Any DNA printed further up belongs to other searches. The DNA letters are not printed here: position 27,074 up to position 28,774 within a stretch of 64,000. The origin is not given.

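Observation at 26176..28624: CheX-CheY-HD-GYP operon immediately downstream of tRNA-Val, with a degenerate GYP motif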

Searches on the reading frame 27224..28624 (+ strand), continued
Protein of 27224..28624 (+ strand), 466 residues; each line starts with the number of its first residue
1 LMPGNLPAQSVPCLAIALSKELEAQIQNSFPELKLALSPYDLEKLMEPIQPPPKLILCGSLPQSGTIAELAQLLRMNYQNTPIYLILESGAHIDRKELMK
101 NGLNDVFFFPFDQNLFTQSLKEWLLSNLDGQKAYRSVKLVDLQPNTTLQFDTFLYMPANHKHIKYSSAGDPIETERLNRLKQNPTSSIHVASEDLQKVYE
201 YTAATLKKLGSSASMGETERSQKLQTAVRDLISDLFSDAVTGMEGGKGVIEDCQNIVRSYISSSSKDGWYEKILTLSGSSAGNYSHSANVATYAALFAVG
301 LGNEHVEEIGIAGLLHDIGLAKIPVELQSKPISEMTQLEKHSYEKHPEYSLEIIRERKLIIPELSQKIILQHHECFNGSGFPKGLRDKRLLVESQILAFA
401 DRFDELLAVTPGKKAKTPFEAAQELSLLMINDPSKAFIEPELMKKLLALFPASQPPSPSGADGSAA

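Call 41: fold_search(model_id=the predicted structure, library=pdb)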
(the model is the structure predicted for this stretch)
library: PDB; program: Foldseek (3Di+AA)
matches with E <= 10: 1259; with E <= 0.001: 20
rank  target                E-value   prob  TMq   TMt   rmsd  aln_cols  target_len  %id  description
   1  3tmb_B                2.8e-13  1.00  0.48  0.66   6.1       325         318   21  Bd1817, a HDG"Y"P protein from Bdellovibrio bacteriovorus (released 2011-10-19)
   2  3tmc_A                4.0e-13  1.00  0.46  0.65   6.4       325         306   22  Bd1817, a HDG"Y"P protein from Bdellovibrio bacteriovorus (released 2011-10-19)
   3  3tm8_B                1.3e-12  1.00  0.45  0.64   6.4       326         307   21  Bd1817, a HDG"Y"P protein from Bdellovibrio bacteriovorus (released 2011-10-19)
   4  3tm8_A                1.4e-12  1.00  0.46  0.64   6.4       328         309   21  Bd1817, a HDG"Y"P protein from Bdellovibrio bacteriovorus (released 2011-10-19)
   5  3tmd                  3.5e-12  1.00  0.46  0.65   6.3       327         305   21  Bd1817, a HDG"Y"P protein from Bdellovibrio bacteriovorus (released 2011-10-19)
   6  4mcw_A                1.1e-07  1.00  0.30  0.37  17.2       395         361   16  Crystal structure of a HD-GYP domain (a cyclic-di-GMP phosphodiesterase) containing a tri-nuclear metal centre (released 2014-02-19)
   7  4mcw_B                2.2e-07  1.00  0.30  0.38  17.5       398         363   16  Crystal structure of a HD-GYP domain (a cyclic-di-GMP phosphodiesterase) containing a tri-nuclear metal centre (released 2014-02-19)
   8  4r8z_B                5.4e-07  1.00  0.31  0.62   6.9       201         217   25  Crystal Structure of PA4781 HD-GYP domain from Pseudomonas aeruginosa at 2.2A resolution showing a bi-metallic Ni ion  (released 2015-03-04)
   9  4r8z_A                1.5e-06  1.00  0.31  0.62   6.7       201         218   25  Crystal Structure of PA4781 HD-GYP domain from Pseudomonas aeruginosa at 2.2A resolution showing a bi-metallic Ni ion  (released 2015-03-04)
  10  9rbz_D                6.3e-06  1.00  0.31  0.65   7.8       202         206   21  DvhD, HD-GYP domain, c-di-GMP-bound (released 2026-03-04)
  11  9rbz_A                8.4e-06  1.00  0.31  0.65   7.8       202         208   21  DvhD, HD-GYP domain, c-di-GMP-bound (released 2026-03-04)
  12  9rbz_C                1.2e-05  1.00  0.31  0.66   7.2       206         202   20  DvhD, HD-GYP domain, c-di-GMP-bound (released 2026-03-04)
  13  9rbz_B                1.3e-05  1.00  0.31  0.64   7.9       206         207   20  DvhD, HD-GYP domain, c-di-GMP-bound (released 2026-03-04)
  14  4s1c_D                9.3e-05  1.00  0.27  0.56   8.8       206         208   19  Crystal Structure of L. monocytogenes phosphodiesterase PgpH HD domain (released 2015-02-11)
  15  4s1c_A                2.1e-04  1.00  0.27  0.56   8.8       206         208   20  Crystal Structure of L. monocytogenes phosphodiesterase PgpH HD domain (released 2015-02-11)
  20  1zes_C                9.8e-04  1.00  0.21  0.72   3.1       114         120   15  BeF3- activated PhoB receiver domain (released 2005-09-20)
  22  1zes_A                1.1e-03  1.00  0.21  0.70   3.1       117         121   17  BeF3- activated PhoB receiver domain (released 2005-09-20)
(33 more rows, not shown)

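Call 50: search_protein_families(library=pfam, proteins=[L002:2300-3307:-, L002:3586-4674:+, L002:7336-9255:-, L002:9140-10885:-, L015:3669-4604:+, L015:4932-5444:-, L009:2000-3442:+, L009:3932-4603:+, L013:1471-4293:+, L009:7229-8143:+], max_evalue=0.0001)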
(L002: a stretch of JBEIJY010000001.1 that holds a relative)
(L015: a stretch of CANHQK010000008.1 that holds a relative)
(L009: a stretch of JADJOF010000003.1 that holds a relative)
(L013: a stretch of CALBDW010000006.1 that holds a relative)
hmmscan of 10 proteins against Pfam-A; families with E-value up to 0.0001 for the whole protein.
L002:2300-3307:- (335 aa): 0 families

L002:3586-4674:+ (362 aa): 0 families

L002:7336-9255:- (639 aa): 3 families
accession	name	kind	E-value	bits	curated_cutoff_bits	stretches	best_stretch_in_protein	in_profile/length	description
PF00587.30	tRNA-synt_2b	-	6.6e-39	134.2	29.3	1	320-526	8-178/179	tRNA synthetase class II core domain (G, H, P, S and T)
PF03129.25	HGTP_anticodon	-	5.8e-18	65.3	21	1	539-628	1-93/94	Anticodon binding domain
PF07973.19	tRNA_SAD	-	3e-14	53.2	24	1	160-209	1-44/44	Threonyl and Alanyl tRNA synthetase second additional domain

L002:9140-10885:- (581 aa): 1 family
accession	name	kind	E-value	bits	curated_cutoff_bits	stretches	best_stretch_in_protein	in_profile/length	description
PF00496.27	SBP_bac_5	-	8.8e-63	213.1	32.4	1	101-499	1-365/368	Bacterial extracellular solute-binding proteins, family 5 Middle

L015:3669-4604:+ (311 aa): 2 families
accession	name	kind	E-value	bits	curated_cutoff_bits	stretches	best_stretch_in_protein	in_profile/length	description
PF13640.12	2OG-FeII_Oxy_3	-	1.6e-07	32.6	27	1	100-207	2-97/98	2OG-Fe(II) oxygenase superfamily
PF13661.12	2OG-FeII_Oxy_4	-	2.8e-05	25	27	1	102-207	4-97/98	2OG-Fe(II) oxygenase superfamily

L015:4932-5444:- (170 aa): 1 family
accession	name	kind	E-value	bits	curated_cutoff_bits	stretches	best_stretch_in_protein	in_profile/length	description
PF07238.19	PilZ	-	6.1e-10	39.8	22.5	1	14-114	5-100/102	PilZ domain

L009:2000-3442:+ (480 aa): 1 family
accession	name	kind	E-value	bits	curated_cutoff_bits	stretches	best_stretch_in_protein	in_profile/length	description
PF02705.21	K_trans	-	4e-170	566.6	24.8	1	33-433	1-402/454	K+ potassium transporter integral membrane domain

L009:3932-4603:+ (223 aa): 1 family
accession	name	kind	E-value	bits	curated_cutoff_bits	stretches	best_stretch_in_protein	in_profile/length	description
PF01694.28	Rhomboid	-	8.3e-16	58.9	22.6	1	55-192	2-141/143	Rhomboid domain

L013:1471-4293:+ (940 aa): 1 family
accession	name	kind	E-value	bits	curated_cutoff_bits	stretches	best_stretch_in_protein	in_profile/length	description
PF00456.26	Transketolase_N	-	2.9e-10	40.1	22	0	319-383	213-278/334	Transketolase, thiamine diphosphate binding domain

L009:7229-8143:+ (304 aa): 1 family
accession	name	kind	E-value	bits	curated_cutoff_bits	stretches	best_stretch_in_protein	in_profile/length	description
PF03372.29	Exo_endo_phos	-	7.2e-33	114.6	24.5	1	51-295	1-225/225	Endonuclease/Exonuclease/phosphatase family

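Call 55: find_related_loci(query=A2, collection=metagenome_contigs, flank=5000)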
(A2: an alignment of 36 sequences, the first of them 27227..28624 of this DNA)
Query A2 (465 aa) in metagenome_contigs; peptide patterns used: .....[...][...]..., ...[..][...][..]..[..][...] (x = any residue, [..] = any of these).
600 stretches matched a pattern (row limit reached: there are more); 562 encode a relative of the query (tblastn E <= 1e-3); the best 80 are kept; 80 distinct loci.
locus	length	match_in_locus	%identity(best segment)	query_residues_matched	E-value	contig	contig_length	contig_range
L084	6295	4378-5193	25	136-406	9e-34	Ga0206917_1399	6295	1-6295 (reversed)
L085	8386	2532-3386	27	133-422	1e-28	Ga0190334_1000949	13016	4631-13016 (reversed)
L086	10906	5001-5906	28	136-444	8e-28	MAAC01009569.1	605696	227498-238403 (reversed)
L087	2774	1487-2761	22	55-452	4e-27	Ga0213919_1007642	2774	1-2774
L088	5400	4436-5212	30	205-460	5e-25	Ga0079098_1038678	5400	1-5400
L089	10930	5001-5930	27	133-449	3e-25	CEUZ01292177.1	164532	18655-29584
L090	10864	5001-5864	26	132-420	2e-23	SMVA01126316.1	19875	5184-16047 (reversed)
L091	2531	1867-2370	35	250-420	2e-23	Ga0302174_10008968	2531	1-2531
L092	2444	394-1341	23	127-449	2e-23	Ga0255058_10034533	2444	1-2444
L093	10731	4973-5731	29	169-414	1e-22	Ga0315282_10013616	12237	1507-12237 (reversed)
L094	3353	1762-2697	24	133-452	1e-22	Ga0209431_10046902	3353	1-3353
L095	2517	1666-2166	35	283-450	1e-22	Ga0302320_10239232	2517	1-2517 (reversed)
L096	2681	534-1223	27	217-453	1e-22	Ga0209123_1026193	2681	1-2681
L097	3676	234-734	34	283-450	2e-22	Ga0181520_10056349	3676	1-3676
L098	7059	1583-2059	35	285-449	3e-22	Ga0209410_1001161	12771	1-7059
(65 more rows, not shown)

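Call 57: find_encoding_contigs(protein=P0022, flank=6000, max_places=1)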
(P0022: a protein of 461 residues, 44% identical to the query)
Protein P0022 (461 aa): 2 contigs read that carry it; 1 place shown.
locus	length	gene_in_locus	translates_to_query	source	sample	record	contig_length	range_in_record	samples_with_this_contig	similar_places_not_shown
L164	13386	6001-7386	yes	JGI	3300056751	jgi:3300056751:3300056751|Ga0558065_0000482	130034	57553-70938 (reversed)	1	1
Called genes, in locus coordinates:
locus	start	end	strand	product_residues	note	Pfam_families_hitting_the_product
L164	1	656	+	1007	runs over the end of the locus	PF01627:Hpt, PF02895:H-kinase_dim, PF02518:HATPase_c, PF01584:CheW, PF00072:Response_reg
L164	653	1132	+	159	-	PF01584:CheW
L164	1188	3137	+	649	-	PF08448:PAS_4, PF13426:PAS_9, PF08447:PAS_3, PF08448:PAS_4, PF13426:PAS_9, PF08447:PAS_3, PF08448:PAS_4, PF13426:PAS_9, +5 more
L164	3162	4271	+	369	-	PF00072:Response_reg, PF01339:CheB_methylest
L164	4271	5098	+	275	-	PF01739:CheR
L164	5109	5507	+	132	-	PF00072:Response_reg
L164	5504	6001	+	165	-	PF13690:CheX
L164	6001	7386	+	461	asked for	PF01966:HD, PF13487:HD_5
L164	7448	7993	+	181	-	PF00072:Response_reg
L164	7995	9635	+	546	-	PF01590:GAF, PF13185:GAF_2, PF08448:PAS_4 (weak), PF00512:HisKA, PF02518:HATPase_c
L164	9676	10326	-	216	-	PF00081:Sod_Fe_N, PF02777:Sod_Fe_C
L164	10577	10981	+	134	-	PF00072:Response_reg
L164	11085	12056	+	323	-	PF13487:HD_5, PF01966:HD (weak)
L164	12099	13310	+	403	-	PF01266:DAO (faint), PF03486:HI0933_like, PF07992:Pyr_redox_2 (faint), PF22780:HI0933_like_1st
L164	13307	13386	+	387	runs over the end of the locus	PF06224:AlkZ-like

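Call 58: find_encoding_contigs(protein=P0023, flank=6000, max_places=1)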
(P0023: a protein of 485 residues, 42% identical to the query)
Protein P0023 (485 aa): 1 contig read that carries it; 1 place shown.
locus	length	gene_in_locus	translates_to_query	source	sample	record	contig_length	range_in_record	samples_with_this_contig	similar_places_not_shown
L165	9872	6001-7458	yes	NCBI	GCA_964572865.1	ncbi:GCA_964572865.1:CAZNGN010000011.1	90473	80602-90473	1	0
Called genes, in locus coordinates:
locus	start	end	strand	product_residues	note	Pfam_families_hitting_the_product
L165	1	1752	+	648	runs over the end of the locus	PF01627:Hpt, PF02895:H-kinase_dim, PF02518:HATPase_c, PF01584:CheW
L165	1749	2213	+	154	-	PF01584:CheW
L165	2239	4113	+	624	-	PF03705:CheR_N (weak), PF01739:CheR, PF00072:Response_reg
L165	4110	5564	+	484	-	PF00072:Response_reg, PF01339:CheB_methylest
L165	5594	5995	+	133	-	PF00072:Response_reg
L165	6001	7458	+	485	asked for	PF01966:HD, PF13487:HD_5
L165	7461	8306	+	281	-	PF13690:CheX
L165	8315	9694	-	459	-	PF13487:HD_5, PF01966:HD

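Call 59: find_encoding_contigs(protein=P0019, flank=6000, max_places=1)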
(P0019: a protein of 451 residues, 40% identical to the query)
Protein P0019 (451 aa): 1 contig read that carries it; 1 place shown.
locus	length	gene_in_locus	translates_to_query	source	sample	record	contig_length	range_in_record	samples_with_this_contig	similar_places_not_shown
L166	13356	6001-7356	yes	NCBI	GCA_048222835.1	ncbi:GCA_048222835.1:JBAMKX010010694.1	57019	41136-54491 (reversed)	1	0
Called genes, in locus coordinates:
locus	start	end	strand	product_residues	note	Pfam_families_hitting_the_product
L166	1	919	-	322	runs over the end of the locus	PF01370:Epimerase, PF04321:RmlD_sub_bind (weak), PF16363:GDP_Man_Dehyd, PF01073:3Beta_HSD (weak)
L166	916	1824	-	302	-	PF01553:Acyltransferase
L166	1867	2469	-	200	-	PF13505:OMP_b-brl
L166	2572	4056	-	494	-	-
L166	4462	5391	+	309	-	PF13640:2OG-FeII_Oxy_3, PF13661:2OG-FeII_Oxy_4 (weak)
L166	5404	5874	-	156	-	PF07238:PilZ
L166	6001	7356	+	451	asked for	PF01966:HD, PF13487:HD_5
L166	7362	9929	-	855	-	-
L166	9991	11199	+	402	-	-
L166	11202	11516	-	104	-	PF13146:TRL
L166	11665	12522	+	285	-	PF01476:LysM (weak)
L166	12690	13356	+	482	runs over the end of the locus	-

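Call 60: find_encoding_contigs(protein=P0035, flank=6000, max_places=1)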
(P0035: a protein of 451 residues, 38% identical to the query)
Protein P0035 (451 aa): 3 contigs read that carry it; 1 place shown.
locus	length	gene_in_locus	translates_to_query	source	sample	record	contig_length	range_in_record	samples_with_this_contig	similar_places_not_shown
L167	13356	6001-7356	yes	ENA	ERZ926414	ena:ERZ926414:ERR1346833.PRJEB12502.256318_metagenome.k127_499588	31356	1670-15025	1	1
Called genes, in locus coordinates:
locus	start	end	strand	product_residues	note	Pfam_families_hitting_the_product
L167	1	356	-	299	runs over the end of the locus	PF07485:DUF1529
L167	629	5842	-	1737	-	PF00069:Pkinase, PF07714:PK_Tyr_Ser-Thr, PF13191:AAA_16, PF13401:AAA_22 (faint), PF01590:GAF, PF13185:GAF_2, PF13492:GAF_3, PF07228:SpoIIE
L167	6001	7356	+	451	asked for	PF01966:HD, PF13487:HD_5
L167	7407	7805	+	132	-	PF00072:Response_reg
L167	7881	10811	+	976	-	PF00989:PAS (weak), PF08448:PAS_4 (weak), PF13426:PAS_9 (weak), PF01627:Hpt, PF02518:HATPase_c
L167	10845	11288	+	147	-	-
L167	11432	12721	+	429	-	PF03349:Toluene_X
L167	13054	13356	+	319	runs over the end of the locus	PF08240:ADH_N, PF00107:ADH_zinc_N, PF13602:ADH_zinc_N_2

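Call 66: search_protein_families(library=pfam, alignment_id=A2, max_evalue=0.1)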
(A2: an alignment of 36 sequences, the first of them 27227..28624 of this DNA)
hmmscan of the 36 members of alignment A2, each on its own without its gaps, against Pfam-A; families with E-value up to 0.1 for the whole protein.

A. member 1, window:27227-28624:+ (465 aa): 4 families
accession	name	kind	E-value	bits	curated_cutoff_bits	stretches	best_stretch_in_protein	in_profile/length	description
PF13487.12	HD_5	-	8e-25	88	27.2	1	284-424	16-158/170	HD domain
PF01966.28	HD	-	2.2e-16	60.6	22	1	283-403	2-114/116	HD domain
PF08668.18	HDOD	-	5.4e-05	23.2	22.9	1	282-335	95-148/196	HDOD domain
PF01031.25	Dynamin_M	-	0.021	14.5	28.5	0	10-34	60-84/287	Dynamin central region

B. families by the number of members that match (of 36 scanned): 19 families
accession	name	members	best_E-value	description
PF13487.12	HD_5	36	4.6e-32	HD domain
PF01966.28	HD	36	6.6e-19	HD domain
PF08668.18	HDOD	33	1.3e-06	HDOD domain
PF25310.1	VG15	2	0.028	VG15 protein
PF08455.15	SNF2_assoc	1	0.0028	Bacterial SNF2 helicase associated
PF04098.21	Rad52_Rad22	1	0.01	Rad52/22 family double-strand break repair protein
PF20378.3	DUF6673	1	0.014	Family of unknown function (DUF6673)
PF12506.13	DUF3713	1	0.019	Protein of unknown function (DUF3713)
PF01031.25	Dynamin_M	1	0.021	Dynamin central region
PF11871.13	DUF3391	1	0.026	Domain of unknown function (DUF3391)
PF24930.1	DUF7750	1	0.033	Domain of unknown function (DUF7750)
PF14821.11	Thr_synth_N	1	0.048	Threonine synthase N terminus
PF11216.13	DUF3012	1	0.05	Protein of unknown function (DUF3012)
PF00072.30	Response_reg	1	0.056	Response regulator receiver domain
PF11645.14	PDDEXK_5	1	0.064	PD-(D/E)XK endonuclease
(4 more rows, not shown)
